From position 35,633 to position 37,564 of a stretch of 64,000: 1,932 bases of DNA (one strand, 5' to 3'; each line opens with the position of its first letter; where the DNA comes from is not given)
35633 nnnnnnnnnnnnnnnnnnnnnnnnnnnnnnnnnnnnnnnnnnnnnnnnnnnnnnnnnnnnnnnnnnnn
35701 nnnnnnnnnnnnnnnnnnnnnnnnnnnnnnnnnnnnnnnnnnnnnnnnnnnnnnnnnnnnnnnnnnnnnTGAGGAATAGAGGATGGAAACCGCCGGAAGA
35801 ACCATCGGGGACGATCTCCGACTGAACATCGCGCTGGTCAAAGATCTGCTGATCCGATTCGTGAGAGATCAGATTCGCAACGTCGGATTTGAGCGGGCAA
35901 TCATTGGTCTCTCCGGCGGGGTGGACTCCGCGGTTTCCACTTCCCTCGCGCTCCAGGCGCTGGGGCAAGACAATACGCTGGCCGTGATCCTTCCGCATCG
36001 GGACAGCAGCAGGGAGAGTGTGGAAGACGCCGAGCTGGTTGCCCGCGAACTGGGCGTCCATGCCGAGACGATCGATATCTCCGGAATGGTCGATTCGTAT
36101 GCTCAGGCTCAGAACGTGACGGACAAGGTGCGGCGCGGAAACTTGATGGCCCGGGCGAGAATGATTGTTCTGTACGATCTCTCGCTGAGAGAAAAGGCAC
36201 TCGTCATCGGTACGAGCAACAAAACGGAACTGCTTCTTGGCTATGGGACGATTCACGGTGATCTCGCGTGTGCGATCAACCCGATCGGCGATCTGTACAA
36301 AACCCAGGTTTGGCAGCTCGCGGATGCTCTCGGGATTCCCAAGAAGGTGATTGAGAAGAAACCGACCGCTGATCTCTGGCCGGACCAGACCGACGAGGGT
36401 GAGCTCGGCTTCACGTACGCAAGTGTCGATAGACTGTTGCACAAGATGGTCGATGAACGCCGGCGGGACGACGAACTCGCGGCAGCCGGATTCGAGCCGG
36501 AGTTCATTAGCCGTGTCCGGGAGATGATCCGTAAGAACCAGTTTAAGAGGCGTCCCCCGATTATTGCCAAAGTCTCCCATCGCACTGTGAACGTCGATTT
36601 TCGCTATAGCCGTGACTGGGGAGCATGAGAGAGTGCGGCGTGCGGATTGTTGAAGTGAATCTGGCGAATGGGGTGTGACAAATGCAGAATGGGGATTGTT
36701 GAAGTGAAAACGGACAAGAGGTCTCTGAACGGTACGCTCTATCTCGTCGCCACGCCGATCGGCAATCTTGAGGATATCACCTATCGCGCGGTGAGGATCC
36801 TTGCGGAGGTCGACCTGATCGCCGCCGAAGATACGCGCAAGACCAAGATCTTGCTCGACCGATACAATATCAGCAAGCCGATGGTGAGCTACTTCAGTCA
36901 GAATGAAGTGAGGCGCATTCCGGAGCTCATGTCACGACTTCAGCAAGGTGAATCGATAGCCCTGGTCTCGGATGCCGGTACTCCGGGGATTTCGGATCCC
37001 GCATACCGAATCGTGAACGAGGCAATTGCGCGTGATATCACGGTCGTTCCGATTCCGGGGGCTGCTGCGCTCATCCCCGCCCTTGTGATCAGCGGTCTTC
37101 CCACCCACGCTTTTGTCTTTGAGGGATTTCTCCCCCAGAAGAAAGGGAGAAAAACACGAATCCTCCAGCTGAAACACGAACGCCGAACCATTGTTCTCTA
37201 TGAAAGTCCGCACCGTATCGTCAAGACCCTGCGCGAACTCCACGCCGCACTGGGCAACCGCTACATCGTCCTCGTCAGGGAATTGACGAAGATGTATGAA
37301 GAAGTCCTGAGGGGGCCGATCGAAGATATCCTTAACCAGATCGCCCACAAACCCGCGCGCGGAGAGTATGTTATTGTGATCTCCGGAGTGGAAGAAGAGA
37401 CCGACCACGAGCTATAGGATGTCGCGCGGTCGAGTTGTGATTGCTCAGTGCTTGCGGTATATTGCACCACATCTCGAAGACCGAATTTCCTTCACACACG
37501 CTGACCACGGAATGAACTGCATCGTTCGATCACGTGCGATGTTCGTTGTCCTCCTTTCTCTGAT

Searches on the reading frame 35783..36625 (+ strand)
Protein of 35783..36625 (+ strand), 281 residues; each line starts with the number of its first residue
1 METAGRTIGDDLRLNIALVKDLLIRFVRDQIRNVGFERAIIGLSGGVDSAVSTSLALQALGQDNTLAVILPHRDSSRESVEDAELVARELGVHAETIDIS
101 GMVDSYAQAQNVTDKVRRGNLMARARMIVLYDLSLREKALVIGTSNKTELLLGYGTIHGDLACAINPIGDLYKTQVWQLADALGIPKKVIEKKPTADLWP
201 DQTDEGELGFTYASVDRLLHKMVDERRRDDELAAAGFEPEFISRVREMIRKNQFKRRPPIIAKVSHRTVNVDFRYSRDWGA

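Call 7: search_protein_families(library=pfam, proteins=[window:35783-36625:+], max_evalue=0.001)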
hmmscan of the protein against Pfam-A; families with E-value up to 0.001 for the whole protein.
window:35783-36625:+ (281 aa): 3 families
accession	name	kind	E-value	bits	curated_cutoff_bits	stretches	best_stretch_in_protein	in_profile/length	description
PF02540.23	NAD_synthase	-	3.3e-81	272.4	21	1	23-259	5-242/242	NAD synthase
PF03054.22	tRNA_Me_trans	-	5.7e-06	26.6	20.6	0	38-100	2-73/202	tRNA methyl transferase HUP domain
PF06508.19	QueC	-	6.3e-06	26.3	22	1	38-102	1-63/210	Queuosine biosynthesis protein QueC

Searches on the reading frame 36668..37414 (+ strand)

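Call 7: search_protein_families(library=pfam, proteins=[window:36668-37414:+], max_evalue=0.001)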
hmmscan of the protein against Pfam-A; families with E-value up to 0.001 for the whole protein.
window:36668-37414:+ (249 aa): 1 family
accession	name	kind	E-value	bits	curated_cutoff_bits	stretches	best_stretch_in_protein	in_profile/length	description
PF00590.25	TP_methylase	-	7.6e-32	111.4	27.8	1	23-221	1-211/212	Tetrapyrrole (Corrin/Porphyrin) Methylases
